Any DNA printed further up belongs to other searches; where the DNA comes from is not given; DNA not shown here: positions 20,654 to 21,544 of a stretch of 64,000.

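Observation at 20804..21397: SOD-fold protein without metal ligands, translationally coupled to hisC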

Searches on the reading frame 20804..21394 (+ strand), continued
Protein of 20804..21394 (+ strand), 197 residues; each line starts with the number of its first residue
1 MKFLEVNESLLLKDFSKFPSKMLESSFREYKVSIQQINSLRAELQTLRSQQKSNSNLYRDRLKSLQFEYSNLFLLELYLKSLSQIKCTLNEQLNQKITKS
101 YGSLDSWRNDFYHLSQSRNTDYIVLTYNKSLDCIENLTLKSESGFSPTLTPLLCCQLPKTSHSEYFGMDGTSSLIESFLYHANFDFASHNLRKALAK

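Call 32: find_encoding_contigs(protein=P0010, flank=6000, max_places=3)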
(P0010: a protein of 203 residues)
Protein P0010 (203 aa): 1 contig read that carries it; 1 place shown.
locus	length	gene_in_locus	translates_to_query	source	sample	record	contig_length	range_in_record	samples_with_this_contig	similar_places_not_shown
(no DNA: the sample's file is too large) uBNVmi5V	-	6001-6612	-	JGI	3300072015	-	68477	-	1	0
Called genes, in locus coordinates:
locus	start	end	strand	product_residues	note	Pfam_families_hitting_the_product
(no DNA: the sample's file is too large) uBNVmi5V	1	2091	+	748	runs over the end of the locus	PF00708:Acylphosphatase, PF07503:zf-HYPF, PF01300:Sua5_yciO_yrdC, PF17788:HypF_C, PF22521:HypF_C_2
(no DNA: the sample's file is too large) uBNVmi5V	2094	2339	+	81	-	PF01455:HupF_HypC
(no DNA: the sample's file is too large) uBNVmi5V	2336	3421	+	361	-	PF01924:HypD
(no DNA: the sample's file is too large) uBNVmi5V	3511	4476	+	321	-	PF00586:AIRS, PF02769:AIRS_C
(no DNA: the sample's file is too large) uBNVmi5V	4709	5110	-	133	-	-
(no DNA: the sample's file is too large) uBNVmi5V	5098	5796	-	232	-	PF06181:Urate_ox_N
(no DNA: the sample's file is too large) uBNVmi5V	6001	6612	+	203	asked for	PF02777:Sod_Fe_C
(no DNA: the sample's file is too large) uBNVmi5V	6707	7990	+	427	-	PF00563:EAL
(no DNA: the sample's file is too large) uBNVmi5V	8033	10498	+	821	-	PF00343:Phosphorylase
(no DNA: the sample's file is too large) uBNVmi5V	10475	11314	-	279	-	PF00557:Peptidase_M24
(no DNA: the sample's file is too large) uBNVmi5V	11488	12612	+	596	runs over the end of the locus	PF03572:Peptidase_S41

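Call 33: predict_structure(alignment_id=A2)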
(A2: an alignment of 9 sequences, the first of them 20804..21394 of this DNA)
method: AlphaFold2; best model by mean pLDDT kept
length: 197 residues; sequences in the alignment: 9
mean_pLDDT: 90.9   pTM: 0.86
mean pLDDT of the five models: 90.9, 90.0, 89.9, 89.8, 89.4
residues with pLDDT >= 90: 145; 70-90: 42; 50-70: 10; < 50: 0
segments of 3 or more residues with pLDDT < 50: none
pLDDT, mean of each block of 10 residues (from residue 1): 89 81 91 96 97 96 94 95 91 97 96 89 95 95 86 87 65 90 96 92
secondary structure, 60 per line:
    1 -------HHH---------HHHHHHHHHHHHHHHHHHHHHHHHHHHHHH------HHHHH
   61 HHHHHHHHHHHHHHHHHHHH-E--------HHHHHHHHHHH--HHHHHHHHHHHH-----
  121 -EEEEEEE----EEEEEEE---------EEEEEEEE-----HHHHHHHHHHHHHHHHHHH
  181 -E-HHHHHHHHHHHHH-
elements in order: H20-49 H56-80 H91-101 H104-115 E122-128 E133-139 E149-156 H162-180 H184-196

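Call 37: fold_search(model_id=the predicted structure, library=pdb)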
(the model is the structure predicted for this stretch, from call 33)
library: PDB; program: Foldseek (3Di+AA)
matches with E <= 10: 365; with E <= 0.001: 258
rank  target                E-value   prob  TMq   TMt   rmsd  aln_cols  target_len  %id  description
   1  6qzn_C                3.6e-10  1.00  0.82  0.82   3.3       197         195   13  H30 MnSOD-3 Mutant III (released 2020-02-19)
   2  6elk_A                4.0e-10  1.00  0.81  0.82   3.4       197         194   13  C.elegans MnSOD-3 mutant - Q142H (released 2017-12-06)
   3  6qzm_A                4.8e-10  1.00  0.81  0.82   3.4       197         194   13  H30 MnSOD-3 Mutant I (released 2020-02-19)
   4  6s0d_A                5.3e-10  1.00  0.81  0.82   3.4       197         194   13  H30 MnSOD-3 Mutant II (released 2020-04-22)
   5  6qzn_A                6.0e-10  1.00  0.81  0.82   3.4       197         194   12  H30 MnSOD-3 Mutant III (released 2020-02-19)
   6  3dc5_A                6.4e-10  1.00  0.81  0.82   3.4       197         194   13  Crystal Structure of a manganese superoxide dismutases from Caenorhabditis elegans (released 2009-06-09)
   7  1gn3_A                6.7e-10  1.00  0.81  0.81   3.3       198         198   14  H145Q mutant of Mycobacterium tuberculosis iron-superoxide dismutase. (released 2001-10-05)
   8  1gn2_A                6.7e-10  1.00  0.81  0.81   3.4       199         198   14  S123C mutant of the iron-superoxide dismutase from Mycobacterium tuberculosis. (released 2001-10-05)
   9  4ffk                  7.6e-10  1.00  0.84  0.78   2.9       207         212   15  X-ray structure of iron superoxide dismutase from Acidilobus saccharovorans (released 2012-06-27)
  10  6s0d_C                9.0e-10  1.00  0.81  0.83   3.3       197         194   13  H30 MnSOD-3 Mutant II (released 2020-04-22)
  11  3dc6_C                9.6e-10  1.00  0.80  0.80   3.5       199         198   12  Crystal Structure of a manganese superoxide dismutases from Caenorhabditis elegans (released 2009-06-09)
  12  1ma1_A                1.8e-09  1.00  0.83  0.81   3.0       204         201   16  Structure and properties of the atypical iron superoxide dismutase from Methanobacterium thermoautotrophicum (released 2002-08-21)
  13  1ar4_A                2.0e-09  1.00  0.81  0.80   3.4       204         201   14  X-RAY STRUCTURE ANALYSIS OF THE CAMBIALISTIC SUPEROXIDE DISMUTASE FROM PROPIONIBACTERIUM SHERMANII ACTIVE WITH FE OR M (released 1997-11-12)
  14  1gn6_A                2.2e-09  1.00  0.82  0.81   3.4       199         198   14  G152A mutant of Mycobacterium tuberculosis iron-superoxide dismutase. (released 2001-10-05)
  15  4br6_B                2.3e-09  1.00  0.82  0.82   3.3       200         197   11  Crystal structure of Chaetomium thermophilum MnSOD (released 2013-12-18)
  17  1coj                  2.4e-09  1.00  0.86  0.81   2.6       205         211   20  FE-SOD FROM AQUIFEX PYROPHILUS, A HYPERTHERMOPHILIC BACTERIUM (released 1999-06-14)
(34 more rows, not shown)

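Call 40: find_related_loci(query=A3, collection=genome_contigs, flank=8000)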
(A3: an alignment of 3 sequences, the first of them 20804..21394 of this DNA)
Query A3 (197 aa) in genome_contigs; peptide patterns used: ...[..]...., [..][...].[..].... (x = any residue, [..] = any of these).
42 stretches matched a pattern; 1 encode a relative of the query (tblastn E <= 1e-3); 1 distinct loci.
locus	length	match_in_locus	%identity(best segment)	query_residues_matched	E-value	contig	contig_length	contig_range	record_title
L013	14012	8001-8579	59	1-193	1e-73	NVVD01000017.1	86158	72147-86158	MAG: Candidatus Cloacimonadota bacterium isolate NORP72 Contig_source1382A_706, whole genome shotgun sequence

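Call 41: find_related_loci(query=A3, collection=metagenome_contigs, flank=6000)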
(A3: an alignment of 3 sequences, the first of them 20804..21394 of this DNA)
Query A3 (197 aa) in metagenome_contigs; peptide patterns used: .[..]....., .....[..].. (x = any residue, [..] = any of these).
247 stretches matched a pattern, but none encodes a relative of the query by tblastn (E <= 1e-3).

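Call 64: list_cluster_members(proteins=[P0001, P0003, P0005, P0006, P0008, P0009, P0010, P0079, P0080, P0004])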
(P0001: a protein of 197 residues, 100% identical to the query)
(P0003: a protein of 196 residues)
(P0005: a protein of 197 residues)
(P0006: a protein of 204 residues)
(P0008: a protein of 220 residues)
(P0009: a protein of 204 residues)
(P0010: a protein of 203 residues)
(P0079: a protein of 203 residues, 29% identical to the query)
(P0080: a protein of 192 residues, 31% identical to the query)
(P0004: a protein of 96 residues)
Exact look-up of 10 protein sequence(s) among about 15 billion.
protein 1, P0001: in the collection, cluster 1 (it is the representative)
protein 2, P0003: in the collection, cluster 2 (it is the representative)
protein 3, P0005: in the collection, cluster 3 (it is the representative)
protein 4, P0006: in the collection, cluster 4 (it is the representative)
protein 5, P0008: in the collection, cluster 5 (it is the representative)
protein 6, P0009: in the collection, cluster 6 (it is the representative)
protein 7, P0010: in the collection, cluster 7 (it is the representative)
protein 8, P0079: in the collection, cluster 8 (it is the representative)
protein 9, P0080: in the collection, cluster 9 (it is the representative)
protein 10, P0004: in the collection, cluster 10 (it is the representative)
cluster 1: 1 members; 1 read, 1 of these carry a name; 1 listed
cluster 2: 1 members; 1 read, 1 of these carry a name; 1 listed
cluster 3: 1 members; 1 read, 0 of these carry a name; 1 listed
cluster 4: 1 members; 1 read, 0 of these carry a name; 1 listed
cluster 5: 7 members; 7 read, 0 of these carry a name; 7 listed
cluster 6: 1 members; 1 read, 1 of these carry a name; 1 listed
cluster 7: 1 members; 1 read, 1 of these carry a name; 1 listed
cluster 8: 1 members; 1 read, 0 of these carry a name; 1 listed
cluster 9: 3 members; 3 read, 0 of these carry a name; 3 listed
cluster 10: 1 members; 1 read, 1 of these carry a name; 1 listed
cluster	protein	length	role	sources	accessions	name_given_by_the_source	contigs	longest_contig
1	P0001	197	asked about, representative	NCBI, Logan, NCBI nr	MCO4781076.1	MAG: hypothetical protein KC646_02030 [Candidatus Cloacimonetes bacterium] | hypothetical protein [Candidatus Cloacimonadota bacterium]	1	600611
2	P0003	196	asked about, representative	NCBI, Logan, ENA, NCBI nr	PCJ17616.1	MAG: hypothetical protein COB02_13410 [Candidatus Cloacimonadota bacterium]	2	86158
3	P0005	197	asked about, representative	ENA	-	-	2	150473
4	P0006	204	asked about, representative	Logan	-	-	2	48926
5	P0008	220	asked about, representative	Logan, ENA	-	-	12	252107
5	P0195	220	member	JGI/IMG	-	-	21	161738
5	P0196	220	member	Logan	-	-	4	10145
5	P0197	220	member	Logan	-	-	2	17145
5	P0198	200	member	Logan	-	-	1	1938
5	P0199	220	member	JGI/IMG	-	-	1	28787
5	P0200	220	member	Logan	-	-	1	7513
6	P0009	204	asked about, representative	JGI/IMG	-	superoxide dismutase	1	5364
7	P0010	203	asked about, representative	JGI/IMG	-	superoxide dismutase, Fe-Mn family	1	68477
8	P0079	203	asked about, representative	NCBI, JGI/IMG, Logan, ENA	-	-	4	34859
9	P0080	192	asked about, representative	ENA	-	-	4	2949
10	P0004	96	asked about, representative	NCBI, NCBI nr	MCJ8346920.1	hypothetical protein MJH12_15365, partial [bacterium] | hypothetical protein [bacterium]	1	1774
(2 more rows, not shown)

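Call 68: find_encoding_contigs(protein=P0062, flank=5000, max_places=2)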
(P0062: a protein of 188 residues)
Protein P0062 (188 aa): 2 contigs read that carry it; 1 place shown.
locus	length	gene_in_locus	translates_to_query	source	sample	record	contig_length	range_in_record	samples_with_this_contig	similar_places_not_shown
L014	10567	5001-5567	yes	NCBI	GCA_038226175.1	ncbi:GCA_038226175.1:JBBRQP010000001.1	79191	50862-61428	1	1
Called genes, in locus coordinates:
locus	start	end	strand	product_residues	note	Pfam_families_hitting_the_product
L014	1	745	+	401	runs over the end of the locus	-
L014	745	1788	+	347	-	PF13439:Glyco_transf_4, PF13579:Glyco_trans_4_4 (faint), PF20706:GT4-conflict (faint), PF00534:Glycos_transf_1, PF13692:Glyco_trans_1_4, PF13524:Glyco_trans_1_2 (weak)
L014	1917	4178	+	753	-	PF01751:Toprim, PF01131:Topoisom_bac, PF01396:Zn_ribbon_Top1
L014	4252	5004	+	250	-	-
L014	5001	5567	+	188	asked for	-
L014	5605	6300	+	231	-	PF01058:Oxidored_q6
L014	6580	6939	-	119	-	-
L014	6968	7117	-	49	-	-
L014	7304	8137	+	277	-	PF03437:BtpA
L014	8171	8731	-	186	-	-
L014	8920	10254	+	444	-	PF02881:SRP54_N, PF13604:AAA_30 (weak), PF00448:SRP54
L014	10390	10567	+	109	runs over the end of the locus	PF14495:Cytochrom_C550 (weak), PF13442:Cytochrome_CBB3, PF00034:Cytochrom_C (weak)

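Call 69: find_encoding_contigs(protein=P0019, flank=5000, max_places=2)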
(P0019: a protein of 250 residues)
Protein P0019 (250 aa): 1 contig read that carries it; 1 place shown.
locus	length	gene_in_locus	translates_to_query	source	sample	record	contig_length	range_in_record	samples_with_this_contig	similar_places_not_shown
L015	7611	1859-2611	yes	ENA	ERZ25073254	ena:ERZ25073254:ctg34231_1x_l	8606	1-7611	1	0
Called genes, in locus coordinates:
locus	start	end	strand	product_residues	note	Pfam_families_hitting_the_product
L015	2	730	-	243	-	?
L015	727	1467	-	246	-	PF07556:DUF1538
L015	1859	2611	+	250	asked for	PF02777:Sod_Fe_C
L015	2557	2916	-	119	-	PF11066:DUF2867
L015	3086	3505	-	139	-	-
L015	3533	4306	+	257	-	PF01479:S4, PF00849:PseudoU_synth_2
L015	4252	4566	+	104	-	PF00849:PseudoU_synth_2 (weak)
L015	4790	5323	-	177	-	PF01965:DJ-1_PfpI, PF17124:ThiJ_like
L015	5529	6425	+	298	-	PF00140:Sigma70_r1_2 (weak), PF04542:Sigma70_r2, PF04545:Sigma70_r4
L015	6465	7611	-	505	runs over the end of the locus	-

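Call 70: find_encoding_contigs(protein=P0060, flank=5000, max_places=2)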
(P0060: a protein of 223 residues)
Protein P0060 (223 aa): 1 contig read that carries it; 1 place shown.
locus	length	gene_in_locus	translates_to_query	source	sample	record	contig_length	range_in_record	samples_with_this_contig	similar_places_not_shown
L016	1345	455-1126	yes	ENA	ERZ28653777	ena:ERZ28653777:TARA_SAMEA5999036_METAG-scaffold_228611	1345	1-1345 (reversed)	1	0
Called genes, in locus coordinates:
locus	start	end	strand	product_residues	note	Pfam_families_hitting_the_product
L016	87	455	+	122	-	-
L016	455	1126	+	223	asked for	PF02777:Sod_Fe_C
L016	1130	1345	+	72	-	?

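Call 71: search_solved_structures(query=A3, max_evalue=0.001, show_alignments=2)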
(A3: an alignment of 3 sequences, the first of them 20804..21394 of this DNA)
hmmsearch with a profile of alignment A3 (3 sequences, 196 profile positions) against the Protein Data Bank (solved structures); distinct sequences matched with E-value up to 0.001: 3.
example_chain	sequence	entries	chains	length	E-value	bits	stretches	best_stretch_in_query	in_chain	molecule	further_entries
3cei_A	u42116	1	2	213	1.3e-06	31.5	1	70-191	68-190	Superoxide dismutase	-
4yet_A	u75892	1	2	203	0.00011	25.3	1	93-192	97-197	Superoxide dismutase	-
2awp_A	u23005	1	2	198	0.00019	24.4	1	92-195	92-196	Iron Super-Oxide Dismutase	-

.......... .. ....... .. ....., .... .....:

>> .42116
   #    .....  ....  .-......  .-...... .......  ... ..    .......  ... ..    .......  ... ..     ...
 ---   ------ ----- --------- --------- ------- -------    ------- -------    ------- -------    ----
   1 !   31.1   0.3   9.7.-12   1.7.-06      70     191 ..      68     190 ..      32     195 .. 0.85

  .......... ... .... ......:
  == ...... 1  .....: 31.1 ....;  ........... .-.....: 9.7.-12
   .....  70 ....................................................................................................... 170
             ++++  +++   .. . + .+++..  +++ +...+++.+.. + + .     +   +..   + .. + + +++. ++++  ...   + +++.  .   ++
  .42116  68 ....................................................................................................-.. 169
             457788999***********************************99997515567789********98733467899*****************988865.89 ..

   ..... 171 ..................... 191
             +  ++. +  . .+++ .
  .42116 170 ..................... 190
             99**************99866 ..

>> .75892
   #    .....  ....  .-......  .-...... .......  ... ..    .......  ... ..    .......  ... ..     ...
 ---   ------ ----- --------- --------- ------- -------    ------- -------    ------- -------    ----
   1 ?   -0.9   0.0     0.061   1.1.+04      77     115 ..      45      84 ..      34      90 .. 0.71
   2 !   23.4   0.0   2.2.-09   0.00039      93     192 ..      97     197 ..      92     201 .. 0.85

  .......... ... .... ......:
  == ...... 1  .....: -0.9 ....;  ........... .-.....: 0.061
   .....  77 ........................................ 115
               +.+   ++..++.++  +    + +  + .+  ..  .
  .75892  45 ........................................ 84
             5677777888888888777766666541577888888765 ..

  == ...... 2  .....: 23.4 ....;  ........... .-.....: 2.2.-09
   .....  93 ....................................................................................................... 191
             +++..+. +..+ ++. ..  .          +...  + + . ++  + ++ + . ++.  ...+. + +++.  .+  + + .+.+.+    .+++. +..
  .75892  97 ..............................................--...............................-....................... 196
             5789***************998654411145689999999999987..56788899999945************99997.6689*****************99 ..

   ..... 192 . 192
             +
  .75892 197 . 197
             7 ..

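Call 76: find_related_loci(query=P0006, collection=metagenome_contigs, flank=6000)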
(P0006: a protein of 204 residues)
Query P0006 (204 aa) in metagenome_contigs; peptide patterns used: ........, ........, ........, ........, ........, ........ (x = any residue, [..] = any of these).
157 stretches matched a pattern, but none encodes a relative of the query by tblastn (E <= 1e-3).
